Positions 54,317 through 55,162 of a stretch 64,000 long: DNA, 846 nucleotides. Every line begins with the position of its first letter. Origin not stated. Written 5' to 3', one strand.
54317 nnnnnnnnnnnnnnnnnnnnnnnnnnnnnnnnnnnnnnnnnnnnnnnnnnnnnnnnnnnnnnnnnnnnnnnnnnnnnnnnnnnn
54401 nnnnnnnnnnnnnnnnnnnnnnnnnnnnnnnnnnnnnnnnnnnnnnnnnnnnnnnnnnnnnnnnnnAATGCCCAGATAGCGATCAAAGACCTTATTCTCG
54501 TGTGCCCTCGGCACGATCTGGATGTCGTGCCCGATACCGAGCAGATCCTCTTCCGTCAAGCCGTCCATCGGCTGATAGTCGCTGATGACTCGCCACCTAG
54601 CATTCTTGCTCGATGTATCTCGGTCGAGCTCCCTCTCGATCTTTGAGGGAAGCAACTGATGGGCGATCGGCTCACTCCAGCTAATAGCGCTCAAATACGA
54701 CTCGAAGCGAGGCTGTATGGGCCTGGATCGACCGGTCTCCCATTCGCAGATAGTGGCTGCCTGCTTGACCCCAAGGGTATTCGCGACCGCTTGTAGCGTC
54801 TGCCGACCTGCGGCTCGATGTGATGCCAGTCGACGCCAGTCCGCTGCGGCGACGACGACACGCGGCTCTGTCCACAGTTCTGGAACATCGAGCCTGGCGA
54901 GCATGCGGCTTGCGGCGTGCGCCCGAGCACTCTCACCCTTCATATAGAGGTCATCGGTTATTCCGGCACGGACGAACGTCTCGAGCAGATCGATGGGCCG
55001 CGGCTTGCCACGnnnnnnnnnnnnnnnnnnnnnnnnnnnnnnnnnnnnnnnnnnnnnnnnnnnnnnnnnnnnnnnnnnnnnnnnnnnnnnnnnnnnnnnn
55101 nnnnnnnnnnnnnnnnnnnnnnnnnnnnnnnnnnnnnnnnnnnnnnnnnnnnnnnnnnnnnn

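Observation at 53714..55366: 551-aa intein in gyrB with a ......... endonuclease and an embedded XRE-type HTH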

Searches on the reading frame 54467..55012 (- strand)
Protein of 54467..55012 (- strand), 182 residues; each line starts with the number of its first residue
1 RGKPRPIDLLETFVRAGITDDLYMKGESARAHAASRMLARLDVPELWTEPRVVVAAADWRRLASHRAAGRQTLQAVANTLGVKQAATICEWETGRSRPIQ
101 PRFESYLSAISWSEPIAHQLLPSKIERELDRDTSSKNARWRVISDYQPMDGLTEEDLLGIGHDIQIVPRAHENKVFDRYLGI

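Call 14: search_protein_representatives(protein=window:54467-55012:-)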
Query: 182 residues. Proteins with E-value up to 0.001 (for the whole library): 37; up to 1e-10: 10; up to 1e-30: 4. The best 37 are listed.
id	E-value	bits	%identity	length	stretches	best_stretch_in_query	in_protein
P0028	6.3e-52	192.6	49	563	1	4-181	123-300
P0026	8.7e-44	166.1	40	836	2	4-181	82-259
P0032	4.0e-39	150.9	44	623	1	4-181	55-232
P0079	2.6e-34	135.3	40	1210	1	4-181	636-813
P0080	2.5e-21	93.0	51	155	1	5-104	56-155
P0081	9.2e-19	84.6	38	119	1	50-166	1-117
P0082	4.7e-18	82.3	64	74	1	77-140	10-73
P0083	7.5e-18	81.6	42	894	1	6-113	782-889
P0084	4.9e-12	62.7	28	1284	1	10-179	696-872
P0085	3.4e-11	60.0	31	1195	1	6-180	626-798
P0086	5.9e-10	55.9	45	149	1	106-181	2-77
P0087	3.6e-08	50.1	28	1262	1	6-171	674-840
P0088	4.3e-08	49.8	33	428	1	6-181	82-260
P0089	8.1e-08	49.0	50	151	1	5-66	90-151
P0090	1.0e-07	48.6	30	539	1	1-166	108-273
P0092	2.4e-07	47.4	26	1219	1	14-171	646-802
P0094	6.6e-06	42.7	28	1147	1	6-180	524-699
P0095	1.5e-05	41.6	28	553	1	5-176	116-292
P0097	1.8e-05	41.3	32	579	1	6-172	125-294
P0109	4.0e-04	36.9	28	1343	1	5-181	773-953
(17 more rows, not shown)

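Call 16: search_protein_families(library=pfam, proteins=[P0079, P0084, P0085, P0087, P0092, P0094, P0109, P0090, P0095], max_evalue=0.01)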
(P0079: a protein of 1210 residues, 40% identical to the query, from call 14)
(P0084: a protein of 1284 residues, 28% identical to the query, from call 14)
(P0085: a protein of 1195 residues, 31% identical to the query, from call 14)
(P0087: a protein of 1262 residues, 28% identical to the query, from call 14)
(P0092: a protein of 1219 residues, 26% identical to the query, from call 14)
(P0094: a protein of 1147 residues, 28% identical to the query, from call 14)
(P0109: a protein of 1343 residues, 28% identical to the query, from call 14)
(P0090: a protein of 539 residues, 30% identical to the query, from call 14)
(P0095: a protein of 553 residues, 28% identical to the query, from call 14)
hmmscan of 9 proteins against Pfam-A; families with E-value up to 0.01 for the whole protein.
P0079 (1210 aa): 7 families
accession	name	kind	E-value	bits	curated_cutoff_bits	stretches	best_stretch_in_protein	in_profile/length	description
PF00204.31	DNA_gyraseB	-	1.8e-51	174.5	27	1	230-408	1-172/173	DNA gyrase B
PF00986.26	DNA_gyraseB_C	-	9.9e-31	106.1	29.8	1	1138-1199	2-63/63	DNA gyrase B subunit, carboxyl terminus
PF14890.11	Intein_splicing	-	2.1e-17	63.8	35.8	1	530-1065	7-155/155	Intein splicing domain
PF02518.31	HATPase_c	-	1.3e-13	51.8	26.4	1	36-146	2-94/111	Histidine kinase-, DNA gyrase B-, and HSP90-like ATPase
PF01751.28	Toprim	-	2.2e-13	50.6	23.1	1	438-514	1-62/96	Toprim domain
PF14528.11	LAGLIDADG_3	-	4.1e-08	33.8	22.5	1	913-961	3-55/82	LAGLIDADG-like domain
PF01381.28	HTH_3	-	0.0001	22.7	23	1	696-744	3-50/55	Helix-turn-helix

P0084 (1284 aa): 9 families
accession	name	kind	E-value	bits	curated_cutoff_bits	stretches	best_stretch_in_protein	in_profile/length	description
PF00204.31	DNA_gyraseB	-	1.1e-41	142.6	27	1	274-452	1-172/173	DNA gyrase B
PF14890.11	Intein_splicing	-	5.6e-18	65.7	35.8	1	609-1129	23-155/155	Intein splicing domain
PF14528.11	LAGLIDADG_3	-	3.7e-15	56.4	22.5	1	975-1055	1-78/82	LAGLIDADG-like domain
PF00986.26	DNA_gyraseB_C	-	7e-15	55.4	29.8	2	1197-1218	3-24/63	DNA gyrase B subunit, carboxyl terminus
PF02518.31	HATPase_c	-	7.2e-12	46.2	26.4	1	40-141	5-93/111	Histidine kinase-, DNA gyrase B-, and HSP90-like ATPase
PF13560.12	HTH_31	-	2.3e-07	31.4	27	1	753-806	5-58/64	Helix-turn-helix domain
PF01751.28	Toprim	-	4e-07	30.6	23.1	1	489-527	2-45/96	Toprim domain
PF01381.28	HTH_3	-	1.4e-05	25.4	23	1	754-803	1-49/55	Helix-turn-helix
PF12844.13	HTH_19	-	0.00098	19.4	30.2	1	752-799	2-48/64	Helix-turn-helix domain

P0085 (1195 aa): 8 families
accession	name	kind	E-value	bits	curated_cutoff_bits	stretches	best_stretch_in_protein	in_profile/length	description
PF00204.31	DNA_gyraseB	-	1e-47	162.3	27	1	221-395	1-172/173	DNA gyrase B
PF00986.26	DNA_gyraseB_C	-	5.6e-27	94.1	29.8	1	1124-1184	3-63/63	DNA gyrase B subunit, carboxyl terminus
PF02518.31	HATPase_c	-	2.4e-18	67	26.4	1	31-149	2-94/111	Histidine kinase-, DNA gyrase B-, and HSP90-like ATPase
PF14528.11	LAGLIDADG_3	-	1.2e-10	41.9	22.5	1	899-980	2-75/82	LAGLIDADG-like domain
PF01751.28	Toprim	-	1.5e-10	41.6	23.1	1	426-502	1-62/96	Toprim domain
PF14890.11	Intein_splicing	-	2.3e-10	40.9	35.8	1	558-1057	38-155/155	Intein splicing domain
PF13560.12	HTH_31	-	6.4e-06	26.8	27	1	680-727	4-51/64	Helix-turn-helix domain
PF01381.28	HTH_3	-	0.00025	21.5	23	1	682-730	1-48/55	Helix-turn-helix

P0087 (1262 aa): 8 families
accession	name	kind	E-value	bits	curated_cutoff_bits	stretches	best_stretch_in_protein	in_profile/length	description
PF00204.31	DNA_gyraseB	-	2.4e-41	141.5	27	1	289-440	28-172/173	DNA gyrase B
PF00986.26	DNA_gyraseB_C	-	2e-17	63.5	29.8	1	1194-1250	6-62/63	DNA gyrase B subunit, carboxyl terminus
PF14890.11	Intein_splicing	-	3.5e-15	56.6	35.8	1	564-1117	10-155/155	Intein splicing domain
PF14528.11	LAGLIDADG_3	-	3.6e-12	46.8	22.5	1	958-1041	3-78/82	LAGLIDADG-like domain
PF01751.28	Toprim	-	6.6e-08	33.1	23.1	1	469-547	1-63/96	Toprim domain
PF02518.31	HATPase_c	-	0.00025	21.9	26.4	1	37-140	5-93/111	Histidine kinase-, DNA gyrase B-, and HSP90-like ATPase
PF01381.28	HTH_3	-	0.00056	20.3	23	1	736-781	4-48/55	Helix-turn-helix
PF05204.19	Hom_end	-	0.0014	19.2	21.1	1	946-1037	2-90/110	Homing endonuclease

P0092 (1219 aa): 7 families
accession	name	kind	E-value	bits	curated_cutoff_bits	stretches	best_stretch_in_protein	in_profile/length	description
PF00204.31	DNA_gyraseB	-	1.5e-32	112.9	27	1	267-406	31-172/173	DNA gyrase B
PF00986.26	DNA_gyraseB_C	-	9.2e-23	80.6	29.8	1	1148-1205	5-62/63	DNA gyrase B subunit, carboxyl terminus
PF02518.31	HATPase_c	-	1.8e-12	48.1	26.4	1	33-176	2-108/111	Histidine kinase-, DNA gyrase B-, and HSP90-like ATPase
PF14890.11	Intein_splicing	-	8.8e-12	45.5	35.8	1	534-1070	11-155/155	Intein splicing domain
PF14528.11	LAGLIDADG_3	-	7e-10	39.5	22.5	1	913-961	2-52/82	LAGLIDADG-like domain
PF01751.28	Toprim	-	1.4e-08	35.2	23.1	1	436-512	1-62/96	Toprim domain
PF13560.12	HTH_31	-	1.4e-07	32.2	27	1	694-747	6-59/64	Helix-turn-helix domain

P0094 (1147 aa): 8 families
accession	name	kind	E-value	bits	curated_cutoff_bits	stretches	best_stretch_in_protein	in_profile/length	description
PF00204.31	DNA_gyraseB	-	2.6e-46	157.7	27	1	104-283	1-169/173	DNA gyrase B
PF00986.26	DNA_gyraseB_C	-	8.7e-20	71.1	29.8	1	1081-1139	5-63/63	DNA gyrase B subunit, carboxyl terminus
PF14890.11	Intein_splicing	-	4e-16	59.6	35.8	1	430-1009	17-155/155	Intein splicing domain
PF01751.28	Toprim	-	1.4e-10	41.6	23.1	1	316-399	1-62/96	Toprim domain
PF14528.11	LAGLIDADG_3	-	2.4e-09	37.7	22.5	1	802-876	2-76/82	LAGLIDADG-like domain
PF01381.28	HTH_3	-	2.7e-05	24.5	23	1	580-635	1-55/55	Helix-turn-helix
PF13560.12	HTH_31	-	0.00012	22.8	27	1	579-635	5-60/64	Helix-turn-helix domain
PF12844.13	HTH_19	-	0.00046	20.5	30.2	1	580-636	4-59/64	Helix-turn-helix domain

P0109 (1343 aa): 11 families
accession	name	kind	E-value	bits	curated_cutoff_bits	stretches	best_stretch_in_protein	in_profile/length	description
PF00204.31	DNA_gyraseB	-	5.5e-61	205.5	27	1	219-387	1-172/173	DNA gyrase B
PF14890.11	Intein_splicing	-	1.6e-44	151.8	35.8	2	665-1207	6-155/155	Intein splicing domain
PF00986.26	DNA_gyraseB_C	-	1.5e-27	96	29.8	1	1274-1332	5-63/63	DNA gyrase B subunit, carboxyl terminus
PF02518.31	HATPase_c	-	3.1e-19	69.9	26.4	1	32-172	3-109/111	Histidine kinase-, DNA gyrase B-, and HSP90-like ATPase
PF14528.11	LAGLIDADG_3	-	2.7e-16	60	22.5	1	1053-1139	3-81/82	LAGLIDADG-like domain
PF01381.28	HTH_3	-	2.2e-12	47.2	23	1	832-886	2-55/55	Helix-turn-helix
PF01751.28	Toprim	-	3.5e-10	40.4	23.1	1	586-656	13-67/96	Toprim domain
PF12844.13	HTH_19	-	5.6e-07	29.8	30.2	1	830-885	3-57/64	Helix-turn-helix domain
PF13560.12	HTH_31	-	2e-06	28.5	27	1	835-886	10-61/64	Helix-turn-helix domain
PF13443.12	HTH_26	-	0.00045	20.8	22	1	830-886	1-57/63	Cro/C1-type HTH DNA-binding domain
PF01079.26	Hint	-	0.00081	19.5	29.7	0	713-775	62-129/213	Hint module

P0090 (539 aa): 3 families
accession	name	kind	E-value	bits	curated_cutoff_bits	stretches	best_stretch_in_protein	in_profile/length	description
PF14528.11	LAGLIDADG_3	-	1.4e-08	35.3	22.5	1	386-462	2-75/82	LAGLIDADG-like domain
PF01381.28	HTH_3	-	4.9e-06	26.9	23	1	175-222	5-51/55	Helix-turn-helix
PF13560.12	HTH_31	-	1e-05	26.2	27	1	175-222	10-57/64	Helix-turn-helix domain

P0095 (553 aa): 2 families
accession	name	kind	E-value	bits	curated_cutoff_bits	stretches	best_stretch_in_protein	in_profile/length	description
PF14528.11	LAGLIDADG_3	-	7.3e-09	36.2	22.5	1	398-453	2-57/82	LAGLIDADG-like domain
PF13560.12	HTH_31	-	0.0023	18.6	27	1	171-218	4-51/64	Helix-turn-helix domain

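Call 45: predict_structure(alignment_id=A2)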
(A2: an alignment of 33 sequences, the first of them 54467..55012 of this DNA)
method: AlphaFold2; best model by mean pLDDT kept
length: 182 residues; sequences in the alignment: 33
mean_pLDDT: 94.1   pTM: 0.81
mean pLDDT of the five models: 94.1, 93.9, 93.7, 93.5, 92.7
residues with pLDDT >= 90: 161; 70-90: 18; 50-70: 2; < 50: 1
segments of 3 or more residues with pLDDT < 50: none
pLDDT, mean of each block of 10 residues (from residue 1): 81 95 95 95 96 98 98 97 94 96 98 97 96 89 95 92 94 91 80
secondary structure, 60 per line:
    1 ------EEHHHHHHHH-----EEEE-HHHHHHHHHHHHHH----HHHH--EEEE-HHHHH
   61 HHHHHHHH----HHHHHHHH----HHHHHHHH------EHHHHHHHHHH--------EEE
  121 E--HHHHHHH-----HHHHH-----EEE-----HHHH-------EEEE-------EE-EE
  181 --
elements in order: H9-16 E22-25 H27-40 H45-48 E51-54 H56-68 H73-80 H85-92 H100-109 E118-121 H124-130 H136-140 E146-148 H154-157 E165-168

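Call 56: fold_search(model_id=the predicted structure, library=pdb)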
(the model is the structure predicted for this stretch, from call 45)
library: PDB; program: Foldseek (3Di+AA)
matches with E <= 10: 220; with E <= 0.001: 0
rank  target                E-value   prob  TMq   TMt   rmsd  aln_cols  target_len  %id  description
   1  7o81_AU               8.9e-02  1.00  0.30  0.48   5.3        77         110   19  Rabbit 80S ribosome colliding in another ribosome stalled by the SARS-CoV-2 pseudoknot (released 2021-06-02)
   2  6jq1_B                1.4e-01  1.00  0.27  0.37   1.4        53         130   26  Crystal Structure of DdrO from Deinococcus geothermalis (released 2019-08-28)
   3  6jq1_A                1.7e-01  1.00  0.28  0.39   2.7        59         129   24  Crystal Structure of DdrO from Deinococcus geothermalis (released 2019-08-28)
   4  4yba_B                1.7e-01  0.99  0.30  0.63   6.2        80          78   18  The structure of the C.Kpn2I controller protein (released 2016-03-02)
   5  3jxb_C                2.2e-01  1.00  0.28  0.73   1.3        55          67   20  Crystal structure of the P22 c2 repressor protein in complex with synthetic operator 9C (released 2010-01-19)
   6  2wiu_B                2.3e-01  1.00  0.31  0.72   2.6        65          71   17  Mercury-modified bacterial persistence regulator hipBA (released 2009-07-28)
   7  4ghj_A                2.3e-01  0.97  0.26  0.58   3.7        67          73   27  1.75 Angstrom Crystal Structure of Transcriptional Regulator ftom Vibrio vulnificus. (released 2012-08-15)
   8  3ivp_D                2.3e-01  0.82  0.29  0.45  16.6       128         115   12  The structure of a possible transposon-related DNA-binding protein from Clostridium difficile 630. (released 2009-09-22)
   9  4z5h_A                2.4e-01  0.99  0.30  0.68   3.0        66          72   17  HipB(S29A)-O2 20mer complex (released 2016-07-06)
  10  6zvh_i                2.4e-01  0.99  0.31  0.50   5.5        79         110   19  EDF1-ribosome complex (released 2020-08-19)
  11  7ewc_A                2.4e-01  0.98  0.27  0.64   4.4        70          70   23  Mycobacterium tuberculosis HigA2 (Form I) (released 2022-03-02)
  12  3dnv_B                2.6e-01  0.99  0.30  0.69   3.0        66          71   17  MDT Protein (released 2009-01-27)
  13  1x57_MODEL_1_A        2.6e-01  0.98  0.29  0.56   6.3        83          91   18  Solution structures of the HTH domain of human EDF-1 protein (released 2005-11-15)
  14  3f51_B                2.7e-01  0.99  0.31  0.58   6.2        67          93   27  Crystal Structure of the clp gene regulator ClgR from Corynebacterium glutamicum (released 2008-11-18)
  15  3jxb_D                2.9e-01  1.00  0.28  0.74   1.4        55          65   20  Crystal structure of the P22 c2 repressor protein in complex with synthetic operator 9C (released 2010-01-19)
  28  2r1j_L                3.9e-01  1.00  0.28  0.73   1.3        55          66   20  Crystal Structure of the P22 c2 Repressor protein in complex with the synthetic operator 9T (released 2008-04-29)
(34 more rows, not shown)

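Call 63: find_encoding_contigs(protein=P0095, flank=5000, max_places=3)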
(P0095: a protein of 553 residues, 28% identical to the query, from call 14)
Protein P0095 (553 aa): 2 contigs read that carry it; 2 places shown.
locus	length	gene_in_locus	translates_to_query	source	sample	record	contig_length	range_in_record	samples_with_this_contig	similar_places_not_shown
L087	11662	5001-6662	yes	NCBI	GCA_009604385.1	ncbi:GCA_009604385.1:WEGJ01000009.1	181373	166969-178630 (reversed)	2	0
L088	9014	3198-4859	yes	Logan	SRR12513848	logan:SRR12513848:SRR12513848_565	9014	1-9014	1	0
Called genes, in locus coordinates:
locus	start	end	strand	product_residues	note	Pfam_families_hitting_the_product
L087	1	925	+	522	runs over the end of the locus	PF00140:Sigma70_r1_2, PF04542:Sigma70_r2, PF04539:Sigma70_r3, PF04545:Sigma70_r4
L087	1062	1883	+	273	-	PF00089:Trypsin, PF13365:Trypsin_2 (weak)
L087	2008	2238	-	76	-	PF24254:DUF7455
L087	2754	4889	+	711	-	PF02518:HATPase_c, PF00204:DNA_gyraseB, PF01751:Toprim, PF00986:DNA_gyraseB_C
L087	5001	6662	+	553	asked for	PF14528:LAGLIDADG_3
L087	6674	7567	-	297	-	PF00126:HTH_1, PF12840:HTH_20 (weak), PF03466:LysR_substrate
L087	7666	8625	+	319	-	PF00291:PALP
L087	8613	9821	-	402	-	PF05977:MFS_3, PF07690:MFS_1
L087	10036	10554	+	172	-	PF04341:DUF485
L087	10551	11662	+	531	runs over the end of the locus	PF00474:SSF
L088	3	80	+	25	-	?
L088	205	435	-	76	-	PF24254:DUF7455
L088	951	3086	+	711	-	PF02518:HATPase_c, PF00204:DNA_gyraseB, PF01751:Toprim, PF00986:DNA_gyraseB_C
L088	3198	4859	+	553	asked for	PF14528:LAGLIDADG_3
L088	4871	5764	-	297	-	PF00126:HTH_1, PF12840:HTH_20 (weak), PF03466:LysR_substrate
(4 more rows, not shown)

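Call 65: list_cluster_members(proteins=[P0095, P0090, P0097, P0114])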
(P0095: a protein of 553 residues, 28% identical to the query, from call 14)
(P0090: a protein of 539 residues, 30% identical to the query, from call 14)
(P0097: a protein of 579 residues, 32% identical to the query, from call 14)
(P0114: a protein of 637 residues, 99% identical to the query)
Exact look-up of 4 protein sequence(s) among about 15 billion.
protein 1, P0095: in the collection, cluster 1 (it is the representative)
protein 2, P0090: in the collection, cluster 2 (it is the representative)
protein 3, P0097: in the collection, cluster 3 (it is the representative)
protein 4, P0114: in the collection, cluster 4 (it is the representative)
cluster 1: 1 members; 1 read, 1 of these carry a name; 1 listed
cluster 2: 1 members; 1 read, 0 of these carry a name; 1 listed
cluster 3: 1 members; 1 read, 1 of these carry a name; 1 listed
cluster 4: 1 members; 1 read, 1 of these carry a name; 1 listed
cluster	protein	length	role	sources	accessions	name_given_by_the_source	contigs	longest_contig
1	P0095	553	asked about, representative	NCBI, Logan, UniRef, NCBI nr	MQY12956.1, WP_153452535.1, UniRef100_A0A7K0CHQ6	hypothetical protein SRB5_30950 [Streptomyces sp. RB5] | DOD-type homing endonuclease domain-containing protein n=1 Tax=Streptomyces smaragdinus ... | LAGLIDADG family homing endonuclease [Streptomyces smaragdinus]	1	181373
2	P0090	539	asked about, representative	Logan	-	-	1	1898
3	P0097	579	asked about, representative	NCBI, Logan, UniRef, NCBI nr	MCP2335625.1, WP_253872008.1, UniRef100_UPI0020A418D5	LAGLIDADG family homing endonuclease [Actinomadura rupiterrae] | LAGLIDADG family homing endonuclease n=1 Tax=Actinomadura rupiterrae TaxID=559627 ...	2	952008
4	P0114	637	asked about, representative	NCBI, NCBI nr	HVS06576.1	MAG TPA: DNA topoisomerase (ATP-hydrolyzing) subunit B [Candidatus Dormibacteraeota ... | DNA topoisomerase (ATP-hydrolyzing) subunit B [Candidatus Dormibacteraeota bacterium]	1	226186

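Call 66: find_encoding_contigs(protein=P0097, flank=4000, max_places=2)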
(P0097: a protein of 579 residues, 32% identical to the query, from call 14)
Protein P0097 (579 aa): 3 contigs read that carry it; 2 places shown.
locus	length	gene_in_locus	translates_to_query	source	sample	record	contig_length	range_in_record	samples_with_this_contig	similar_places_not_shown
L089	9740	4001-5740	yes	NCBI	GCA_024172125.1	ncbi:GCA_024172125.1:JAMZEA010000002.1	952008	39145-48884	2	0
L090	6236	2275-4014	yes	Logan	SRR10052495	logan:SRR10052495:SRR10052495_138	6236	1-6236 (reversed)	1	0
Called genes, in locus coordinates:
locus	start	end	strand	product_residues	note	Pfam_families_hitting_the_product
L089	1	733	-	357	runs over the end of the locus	PF12698:ABC2_membrane_3, PF01061:ABC2_membrane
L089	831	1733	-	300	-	PF02463:SMC_N (faint), PF00005:ABC_tran, PF13304:AAA_21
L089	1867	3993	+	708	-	PF02518:HATPase_c, PF00204:DNA_gyraseB, PF01751:Toprim, PF00986:DNA_gyraseB_C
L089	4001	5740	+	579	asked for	PF14890:Intein_splicing, PF14528:LAGLIDADG_3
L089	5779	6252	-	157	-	PF12802:MarR_2, PF01047:MarR, PF13463:HTH_27, PF12840:HTH_20 (weak)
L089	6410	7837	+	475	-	PF07690:MFS_1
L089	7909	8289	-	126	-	PF01382:Avidin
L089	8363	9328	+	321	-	PF01965:DJ-1_PfpI, PF12833:HTH_18, PF00165:HTH_AraC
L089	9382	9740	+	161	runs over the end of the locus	PF07301:DUF1453 (weak)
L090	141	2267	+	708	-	PF02518:HATPase_c, PF00204:DNA_gyraseB, PF01751:Toprim, PF00986:DNA_gyraseB_C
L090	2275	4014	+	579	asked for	PF14890:Intein_splicing, PF14528:LAGLIDADG_3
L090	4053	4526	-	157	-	PF12802:MarR_2, PF01047:MarR, PF13463:HTH_27, PF12840:HTH_20 (weak)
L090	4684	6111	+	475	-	PF07690:MFS_1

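Call 78: find_homologous_proteins(query=P0095, max_evalue=1e-10)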
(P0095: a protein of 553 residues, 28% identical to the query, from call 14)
Query P0095 (553 aa): 12 proteins with E <= 1e-10 among 8000 candidates.
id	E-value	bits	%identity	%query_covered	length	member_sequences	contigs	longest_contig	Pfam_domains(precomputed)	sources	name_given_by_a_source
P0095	0.0e+0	1245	100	100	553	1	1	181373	PF14528.12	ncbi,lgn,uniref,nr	ncbi:hypothetical protein SRB5_30950 [Streptomyces sp. RB5]|uniref:DOD-type homing endonuclease doma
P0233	1.4e-122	428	48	88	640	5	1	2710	PF00986.27,PF14528.12,PF14890.12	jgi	jgi:DNA gyrase subunit B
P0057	5.8e-122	426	44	99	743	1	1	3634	PF00986.27,PF14528.12,PF14890.12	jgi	-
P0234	1.8e-121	425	44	99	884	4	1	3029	PF00986.27,PF14528.12,PF01751.29,PF00204.32,PF14890.12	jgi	-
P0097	5.9e-108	380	41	100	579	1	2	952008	PF14528.12,PF14890.12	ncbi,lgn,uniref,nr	ncbi:LAGLIDADG family homing endonuclease [Actinomadura rupiterrae]|uniref:LAGLIDADG family homing e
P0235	2.8e-107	378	47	77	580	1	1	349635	PF00986.27,PF14528.12,PF14890.12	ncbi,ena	-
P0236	1.5e-98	349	43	84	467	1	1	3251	PF14528.12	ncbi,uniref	ncbi:LAGLIDADG family homing endonuclease, partial [Actinomadura kijaniata]|uniref:Hint domain-conta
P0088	4.1e-98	347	48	71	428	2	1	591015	PF14528.12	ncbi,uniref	ncbi:LAGLIDADG family homing endonuclease [Actinoallomurus vinaceus]|uniref:LAGLIDADG family homing 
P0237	2.5e-89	318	46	66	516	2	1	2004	PF00986.27,PF14528.12,PF14890.12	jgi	jgi:DNA gyrase subunit B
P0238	1.1e-82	297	49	57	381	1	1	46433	PF14528.12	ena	-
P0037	7.1e-20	89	32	44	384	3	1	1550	PF00986.27,PF14528.12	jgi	jgi:DNA gyrase subunit B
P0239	3.7e-18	84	29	44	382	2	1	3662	PF00986.27,PF14528.12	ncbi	ncbi:MAG: LAGLIDADG family homing endonuclease [Coleofasciculus sp. C2-GNP5-27]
